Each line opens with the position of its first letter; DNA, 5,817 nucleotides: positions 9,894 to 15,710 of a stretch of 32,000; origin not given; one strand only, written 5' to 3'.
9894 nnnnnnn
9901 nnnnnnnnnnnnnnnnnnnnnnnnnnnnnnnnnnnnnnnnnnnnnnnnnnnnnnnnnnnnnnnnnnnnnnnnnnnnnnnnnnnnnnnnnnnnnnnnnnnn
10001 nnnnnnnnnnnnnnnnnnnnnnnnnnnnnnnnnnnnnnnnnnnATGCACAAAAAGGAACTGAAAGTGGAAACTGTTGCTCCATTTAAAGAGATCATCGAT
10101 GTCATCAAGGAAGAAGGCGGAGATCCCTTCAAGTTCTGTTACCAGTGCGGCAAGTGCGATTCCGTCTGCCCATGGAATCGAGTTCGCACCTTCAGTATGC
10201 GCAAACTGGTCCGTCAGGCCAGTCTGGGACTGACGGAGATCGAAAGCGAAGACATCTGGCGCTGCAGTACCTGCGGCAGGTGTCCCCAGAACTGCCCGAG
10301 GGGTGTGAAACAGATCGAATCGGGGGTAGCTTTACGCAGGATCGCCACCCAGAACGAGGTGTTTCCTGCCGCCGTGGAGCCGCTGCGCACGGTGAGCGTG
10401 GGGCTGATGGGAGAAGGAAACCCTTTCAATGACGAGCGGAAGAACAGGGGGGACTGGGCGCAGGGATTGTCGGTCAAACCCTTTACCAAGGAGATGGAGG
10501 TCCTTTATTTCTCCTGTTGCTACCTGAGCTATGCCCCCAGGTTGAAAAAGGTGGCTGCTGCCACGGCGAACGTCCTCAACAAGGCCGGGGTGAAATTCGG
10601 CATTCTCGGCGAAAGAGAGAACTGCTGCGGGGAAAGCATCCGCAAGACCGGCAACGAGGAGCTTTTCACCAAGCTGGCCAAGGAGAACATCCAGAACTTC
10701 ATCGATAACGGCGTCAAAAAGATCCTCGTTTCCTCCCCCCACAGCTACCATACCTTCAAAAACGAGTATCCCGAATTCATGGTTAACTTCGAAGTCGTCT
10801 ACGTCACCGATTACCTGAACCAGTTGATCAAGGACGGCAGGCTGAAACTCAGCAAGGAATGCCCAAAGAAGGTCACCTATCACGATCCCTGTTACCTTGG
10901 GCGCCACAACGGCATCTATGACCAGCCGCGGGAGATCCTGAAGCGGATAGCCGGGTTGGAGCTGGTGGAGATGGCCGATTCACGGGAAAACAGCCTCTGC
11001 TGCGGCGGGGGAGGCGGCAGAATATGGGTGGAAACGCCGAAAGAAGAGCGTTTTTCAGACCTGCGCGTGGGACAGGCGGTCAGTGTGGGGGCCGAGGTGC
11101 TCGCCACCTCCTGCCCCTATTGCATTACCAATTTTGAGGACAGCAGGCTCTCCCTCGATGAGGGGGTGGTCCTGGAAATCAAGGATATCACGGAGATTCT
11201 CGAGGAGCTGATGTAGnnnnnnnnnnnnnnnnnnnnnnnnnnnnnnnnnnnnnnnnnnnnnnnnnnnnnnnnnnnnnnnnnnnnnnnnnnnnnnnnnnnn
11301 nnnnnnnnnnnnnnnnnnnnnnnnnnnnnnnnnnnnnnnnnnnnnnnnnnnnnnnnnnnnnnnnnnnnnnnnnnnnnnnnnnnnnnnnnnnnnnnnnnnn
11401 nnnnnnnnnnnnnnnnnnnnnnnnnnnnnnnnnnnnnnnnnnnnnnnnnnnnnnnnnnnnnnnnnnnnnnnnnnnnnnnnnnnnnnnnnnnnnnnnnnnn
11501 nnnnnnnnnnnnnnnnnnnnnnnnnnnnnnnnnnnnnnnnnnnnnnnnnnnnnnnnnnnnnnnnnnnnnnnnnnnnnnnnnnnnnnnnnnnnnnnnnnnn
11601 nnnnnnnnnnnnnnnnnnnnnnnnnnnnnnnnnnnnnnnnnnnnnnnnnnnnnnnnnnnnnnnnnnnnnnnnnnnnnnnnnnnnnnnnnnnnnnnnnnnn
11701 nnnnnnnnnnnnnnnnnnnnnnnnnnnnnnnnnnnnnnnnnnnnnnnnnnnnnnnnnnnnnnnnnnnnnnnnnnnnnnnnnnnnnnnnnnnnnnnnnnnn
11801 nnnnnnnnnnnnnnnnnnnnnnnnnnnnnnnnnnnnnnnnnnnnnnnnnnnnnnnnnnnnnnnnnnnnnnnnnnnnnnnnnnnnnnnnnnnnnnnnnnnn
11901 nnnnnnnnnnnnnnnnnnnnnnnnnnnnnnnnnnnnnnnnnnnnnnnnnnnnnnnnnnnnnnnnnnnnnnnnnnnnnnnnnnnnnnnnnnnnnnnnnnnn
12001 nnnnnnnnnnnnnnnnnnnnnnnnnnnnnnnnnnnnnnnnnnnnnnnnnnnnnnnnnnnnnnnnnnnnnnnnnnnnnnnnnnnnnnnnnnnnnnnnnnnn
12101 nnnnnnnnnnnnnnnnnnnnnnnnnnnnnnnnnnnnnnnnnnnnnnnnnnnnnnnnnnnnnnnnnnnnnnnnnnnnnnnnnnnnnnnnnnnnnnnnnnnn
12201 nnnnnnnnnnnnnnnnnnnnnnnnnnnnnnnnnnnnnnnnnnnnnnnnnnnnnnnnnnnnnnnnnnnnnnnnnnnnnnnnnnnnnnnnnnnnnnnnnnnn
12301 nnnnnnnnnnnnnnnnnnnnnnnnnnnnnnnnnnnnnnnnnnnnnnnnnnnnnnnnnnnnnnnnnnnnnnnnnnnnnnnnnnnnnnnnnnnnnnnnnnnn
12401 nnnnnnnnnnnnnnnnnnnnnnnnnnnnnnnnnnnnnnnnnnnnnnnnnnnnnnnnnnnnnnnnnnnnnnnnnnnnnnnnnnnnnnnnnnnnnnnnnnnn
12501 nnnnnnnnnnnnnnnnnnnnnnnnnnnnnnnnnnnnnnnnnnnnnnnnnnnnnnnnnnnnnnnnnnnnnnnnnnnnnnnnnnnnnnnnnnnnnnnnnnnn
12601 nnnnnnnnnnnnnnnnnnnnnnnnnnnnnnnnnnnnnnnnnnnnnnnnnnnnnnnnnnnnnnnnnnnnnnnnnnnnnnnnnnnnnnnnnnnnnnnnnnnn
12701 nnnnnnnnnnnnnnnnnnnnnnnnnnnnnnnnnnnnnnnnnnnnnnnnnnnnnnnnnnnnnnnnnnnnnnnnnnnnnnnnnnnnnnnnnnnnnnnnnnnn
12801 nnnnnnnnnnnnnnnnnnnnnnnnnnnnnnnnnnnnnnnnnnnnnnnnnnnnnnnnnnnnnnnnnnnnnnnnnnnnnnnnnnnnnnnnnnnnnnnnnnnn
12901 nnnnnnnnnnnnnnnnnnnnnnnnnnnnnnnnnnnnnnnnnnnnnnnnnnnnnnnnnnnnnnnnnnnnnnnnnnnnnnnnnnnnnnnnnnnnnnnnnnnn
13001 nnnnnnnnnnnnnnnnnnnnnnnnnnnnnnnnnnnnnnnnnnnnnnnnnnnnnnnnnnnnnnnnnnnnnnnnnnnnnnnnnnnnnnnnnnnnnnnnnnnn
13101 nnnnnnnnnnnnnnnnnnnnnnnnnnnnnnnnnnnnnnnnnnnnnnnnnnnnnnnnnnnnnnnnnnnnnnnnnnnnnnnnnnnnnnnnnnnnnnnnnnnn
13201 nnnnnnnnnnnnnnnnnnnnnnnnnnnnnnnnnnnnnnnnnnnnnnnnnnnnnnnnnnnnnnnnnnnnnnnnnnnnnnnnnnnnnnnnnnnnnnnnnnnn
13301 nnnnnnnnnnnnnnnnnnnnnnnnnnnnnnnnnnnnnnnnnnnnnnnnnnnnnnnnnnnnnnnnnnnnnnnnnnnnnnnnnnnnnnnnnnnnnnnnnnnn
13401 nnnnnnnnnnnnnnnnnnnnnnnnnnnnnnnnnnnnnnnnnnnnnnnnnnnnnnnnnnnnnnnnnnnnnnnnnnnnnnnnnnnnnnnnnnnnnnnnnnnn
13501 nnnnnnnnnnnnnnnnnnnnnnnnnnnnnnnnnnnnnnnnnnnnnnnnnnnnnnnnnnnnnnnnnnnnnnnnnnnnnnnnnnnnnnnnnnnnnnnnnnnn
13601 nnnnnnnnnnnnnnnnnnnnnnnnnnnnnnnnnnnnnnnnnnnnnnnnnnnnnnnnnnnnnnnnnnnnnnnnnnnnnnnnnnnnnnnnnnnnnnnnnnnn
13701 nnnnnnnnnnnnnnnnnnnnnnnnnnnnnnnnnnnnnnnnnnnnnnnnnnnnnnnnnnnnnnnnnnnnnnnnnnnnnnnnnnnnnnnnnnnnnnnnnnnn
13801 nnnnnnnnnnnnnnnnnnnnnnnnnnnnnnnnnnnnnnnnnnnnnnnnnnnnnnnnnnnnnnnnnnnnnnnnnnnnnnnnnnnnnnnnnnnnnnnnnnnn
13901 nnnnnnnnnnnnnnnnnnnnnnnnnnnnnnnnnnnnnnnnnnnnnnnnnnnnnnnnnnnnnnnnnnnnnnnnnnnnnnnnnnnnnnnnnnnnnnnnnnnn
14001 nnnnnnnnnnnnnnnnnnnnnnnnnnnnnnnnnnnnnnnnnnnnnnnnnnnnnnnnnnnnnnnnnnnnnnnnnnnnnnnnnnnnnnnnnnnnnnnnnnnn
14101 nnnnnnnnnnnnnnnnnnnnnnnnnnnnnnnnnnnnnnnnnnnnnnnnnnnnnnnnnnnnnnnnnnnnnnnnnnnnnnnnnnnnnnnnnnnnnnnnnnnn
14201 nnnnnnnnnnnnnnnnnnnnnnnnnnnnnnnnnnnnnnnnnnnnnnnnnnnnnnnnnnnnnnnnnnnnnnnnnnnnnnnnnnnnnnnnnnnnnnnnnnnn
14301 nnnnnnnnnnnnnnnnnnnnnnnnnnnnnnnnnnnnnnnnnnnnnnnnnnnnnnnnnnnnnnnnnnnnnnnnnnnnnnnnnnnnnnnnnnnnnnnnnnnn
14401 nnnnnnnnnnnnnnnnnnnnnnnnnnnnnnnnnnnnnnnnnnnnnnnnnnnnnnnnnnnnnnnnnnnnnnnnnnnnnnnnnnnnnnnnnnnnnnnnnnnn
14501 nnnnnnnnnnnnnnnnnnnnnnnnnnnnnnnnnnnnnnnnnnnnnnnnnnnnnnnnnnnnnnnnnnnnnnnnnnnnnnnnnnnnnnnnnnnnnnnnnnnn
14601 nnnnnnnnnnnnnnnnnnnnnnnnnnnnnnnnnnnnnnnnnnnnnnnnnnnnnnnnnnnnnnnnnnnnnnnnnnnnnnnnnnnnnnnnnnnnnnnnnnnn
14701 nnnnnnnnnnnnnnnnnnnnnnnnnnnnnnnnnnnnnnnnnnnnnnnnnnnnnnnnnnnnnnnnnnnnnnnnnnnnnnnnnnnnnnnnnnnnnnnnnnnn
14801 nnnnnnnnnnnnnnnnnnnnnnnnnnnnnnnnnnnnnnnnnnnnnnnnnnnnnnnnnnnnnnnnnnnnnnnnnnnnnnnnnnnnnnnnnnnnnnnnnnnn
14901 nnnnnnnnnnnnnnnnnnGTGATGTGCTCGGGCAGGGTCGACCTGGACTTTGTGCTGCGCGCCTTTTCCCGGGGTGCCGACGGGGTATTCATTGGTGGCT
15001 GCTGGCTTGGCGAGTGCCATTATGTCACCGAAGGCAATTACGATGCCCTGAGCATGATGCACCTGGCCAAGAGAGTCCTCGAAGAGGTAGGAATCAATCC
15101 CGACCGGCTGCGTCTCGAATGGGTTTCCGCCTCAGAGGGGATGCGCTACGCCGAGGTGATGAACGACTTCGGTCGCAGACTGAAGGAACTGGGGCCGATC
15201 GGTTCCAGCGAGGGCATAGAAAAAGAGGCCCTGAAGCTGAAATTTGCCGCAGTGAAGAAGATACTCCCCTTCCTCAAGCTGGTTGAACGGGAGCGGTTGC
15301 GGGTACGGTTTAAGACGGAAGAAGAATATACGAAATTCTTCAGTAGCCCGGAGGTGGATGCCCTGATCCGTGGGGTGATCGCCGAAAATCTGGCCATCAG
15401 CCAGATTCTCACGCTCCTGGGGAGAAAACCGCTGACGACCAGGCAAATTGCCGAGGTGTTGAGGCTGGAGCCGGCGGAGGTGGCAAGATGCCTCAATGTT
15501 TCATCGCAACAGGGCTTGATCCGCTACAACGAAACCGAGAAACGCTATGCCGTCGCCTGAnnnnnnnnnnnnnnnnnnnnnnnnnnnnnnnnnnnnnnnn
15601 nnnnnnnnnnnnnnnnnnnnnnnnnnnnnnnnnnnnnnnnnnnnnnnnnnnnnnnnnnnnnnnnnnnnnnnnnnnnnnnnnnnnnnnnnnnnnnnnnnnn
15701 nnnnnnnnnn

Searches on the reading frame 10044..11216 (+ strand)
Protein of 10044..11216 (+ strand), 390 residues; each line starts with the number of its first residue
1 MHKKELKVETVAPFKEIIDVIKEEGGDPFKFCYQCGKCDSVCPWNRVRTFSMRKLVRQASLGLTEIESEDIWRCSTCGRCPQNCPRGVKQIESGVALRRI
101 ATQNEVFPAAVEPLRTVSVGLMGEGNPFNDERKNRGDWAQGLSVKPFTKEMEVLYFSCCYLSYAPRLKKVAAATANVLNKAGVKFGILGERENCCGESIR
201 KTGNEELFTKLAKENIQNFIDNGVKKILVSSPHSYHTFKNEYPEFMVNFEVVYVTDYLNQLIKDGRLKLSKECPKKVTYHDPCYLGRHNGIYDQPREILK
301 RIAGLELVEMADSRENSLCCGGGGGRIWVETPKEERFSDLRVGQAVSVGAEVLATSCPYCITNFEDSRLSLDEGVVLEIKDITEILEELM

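Call 10: search_protein_families(library=pfam, proteins=[window:10044-11216:+])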
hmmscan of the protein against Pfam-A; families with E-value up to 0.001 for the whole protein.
window:10044-11216:+ (390 aa): 8 families
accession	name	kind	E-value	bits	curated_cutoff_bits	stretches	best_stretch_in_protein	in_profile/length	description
PF02754.22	CCG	-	1.5e-34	118.4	20.6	2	277-364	1-84/85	Cysteine-rich domain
PF13183.11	Fer4_8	-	2.3e-11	44.5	27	1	30-88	3-68/68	4Fe-4S dicluster domain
PF25160.1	LdpA_Fe-S-bd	-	3.8e-08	33.4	27.6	1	30-52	26-48/49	LdpA Fe-S cluster-binding domain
PF13187.11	Fer4_9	-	9.2e-08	32.4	27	1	32-87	2-50/52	4Fe-4S dicluster domain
PF13534.11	Fer4_17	-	3e-07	31.3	22.2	1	31-88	1-60/61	4Fe-4S dicluster domain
PF12838.12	Fer4_7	-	4.8e-07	30.6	27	1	32-88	2-52/52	4Fe-4S dicluster domain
PF13237.11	Fer4_10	-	2.2e-06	28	25.5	1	31-85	8-53/53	4Fe-4S dicluster domain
PF13484.11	Fer4_16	-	7.9e-05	23.8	30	0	29-45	50-66/66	4Fe-4S double cluster binding domain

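Call 55: search_protein_families(library=ncbifam, proteins=[window:10044-11213:+], max_evalue=0.00001)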
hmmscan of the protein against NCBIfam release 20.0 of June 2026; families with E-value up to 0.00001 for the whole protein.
window:10044-11213:+ (390 aa): 15 families
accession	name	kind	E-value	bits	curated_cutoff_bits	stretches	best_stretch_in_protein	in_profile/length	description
NF004898.0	PRK06259.1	equivalog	2.4e-46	158.4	385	1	27-388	131-486/488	fumarate reductase (CoM/CoB) subunit TfrB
NF045670.1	quin_L_LdhH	equivalog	9.5e-28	96.9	800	1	147-386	463-705/706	L-lactate dehydrogenase (quinone) large subunit LdhH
NF045724.1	ferredox_TmcB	equivalog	1e-25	90.2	735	1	72-390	99-428/430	electron transfer complex ferredoxin TmcB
NF008369.0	PRK11168.1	equivalog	2.6e-25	89.1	278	1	148-371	164-380/401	anaerobic glycerol-3-phosphate dehydrogenase subunit C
TIGR03290.1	CoB_CoM_SS_C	equivalog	1e-22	80.6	160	1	30-148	2-120/144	CoB--CoM heterodisulfide reductase subunit C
NF045663.1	diclust_near_Sec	equivalog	2.7e-20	72.1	530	1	71-364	352-618/759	pyridine nucleotide-disulfide oxidoreductase/dicluster-binding protein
TIGR03379.1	glycerol3P_GlpC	equivalog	6.2e-18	64.7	279.9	1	150-325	161-336/397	anaerobic glycerol-3-phosphate dehydrogenase subunit GlpC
NF045796.1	DsrK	equivalog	1.3e-16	60.3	400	1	247-326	289-374/453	sulfate reduction electron transfer complex DsrMKJOP subunit DsrK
NF045711.1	sulf_resp_HmcF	equivalog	4.9e-16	58.6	750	1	250-366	308-427/457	sulfate respiration complex iron-sulfur protein HmcF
NF038018.1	qmoC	equivalog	8.5e-16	58.3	300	1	18-111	6-101/360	quinone-interacting membrane-bound oxidoreductase complex subunit QmoC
NF008434.0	PRK11274.1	equivalog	5e-12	45.4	333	1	30-365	23-389/409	glycolate oxidase subunit GlcF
NF041890.1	hdrC_Methbact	equivalog_domain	6.1e-12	45.5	270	1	9-106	8-106/192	ferredoxin:CoB-CoM heterodisulfide reductase subunit HdrC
NF041779.1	hetero_SS_HdrC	equivalog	1.8e-09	37.4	350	1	30-105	31-107/198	ferredoxin:CoB-CoM heterodisulfide reductase subunit HdrC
NF040864.1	HgcB_ferredoxin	equivalog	1e-06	28.5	99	1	31-96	15-68/93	mercury methylation ferredoxin HgcB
TIGR00314.1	cdhA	equivalog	2e-06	25.9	781.3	1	30-93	399-458/784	CO dehydrogenase/acetyl-CoA synthase complex subunit alpha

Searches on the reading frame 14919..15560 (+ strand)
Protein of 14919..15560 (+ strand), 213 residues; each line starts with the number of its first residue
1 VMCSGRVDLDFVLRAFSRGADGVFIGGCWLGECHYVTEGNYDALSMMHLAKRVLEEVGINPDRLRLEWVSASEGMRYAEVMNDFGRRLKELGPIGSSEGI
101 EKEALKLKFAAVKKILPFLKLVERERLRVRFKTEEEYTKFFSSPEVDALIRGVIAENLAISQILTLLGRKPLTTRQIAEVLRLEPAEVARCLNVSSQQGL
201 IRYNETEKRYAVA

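Call 11: search_protein_families(library=pfam, proteins=[window:14919-15560:+])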
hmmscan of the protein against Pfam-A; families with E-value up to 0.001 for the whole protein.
window:14919-15560:+ (213 aa): 2 families
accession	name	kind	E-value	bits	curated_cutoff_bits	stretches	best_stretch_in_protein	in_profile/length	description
PF02662.21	FlpD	-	3.4e-33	114.7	22.3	1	1-92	33-123/123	Methyl-viologen-reducing hydrogenase, delta subunit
PF12802.13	MarR_2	-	8.7e-05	23.1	27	1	162-204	9-53/61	MarR family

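Call 55: search_protein_families(library=ncbifam, proteins=[window:14919-15557:+], max_evalue=0.00001)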
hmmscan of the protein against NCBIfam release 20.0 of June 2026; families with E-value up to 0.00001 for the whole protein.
window:14919-15557:+ (213 aa): 2 families
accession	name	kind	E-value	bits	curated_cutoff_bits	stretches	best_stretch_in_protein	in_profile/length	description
NF040770.1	hetero_SS_HdrA2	exception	1.4e-30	106.1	1100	1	2-96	683-776/777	CoB-CoM heterodisulfide reductase HdrA2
NF045873.1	F420_non_VhuD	exception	1.3e-20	73.8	215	1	2-93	37-127/132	F420-non-reducing hydrogenase iron-sulfur subunit VhuD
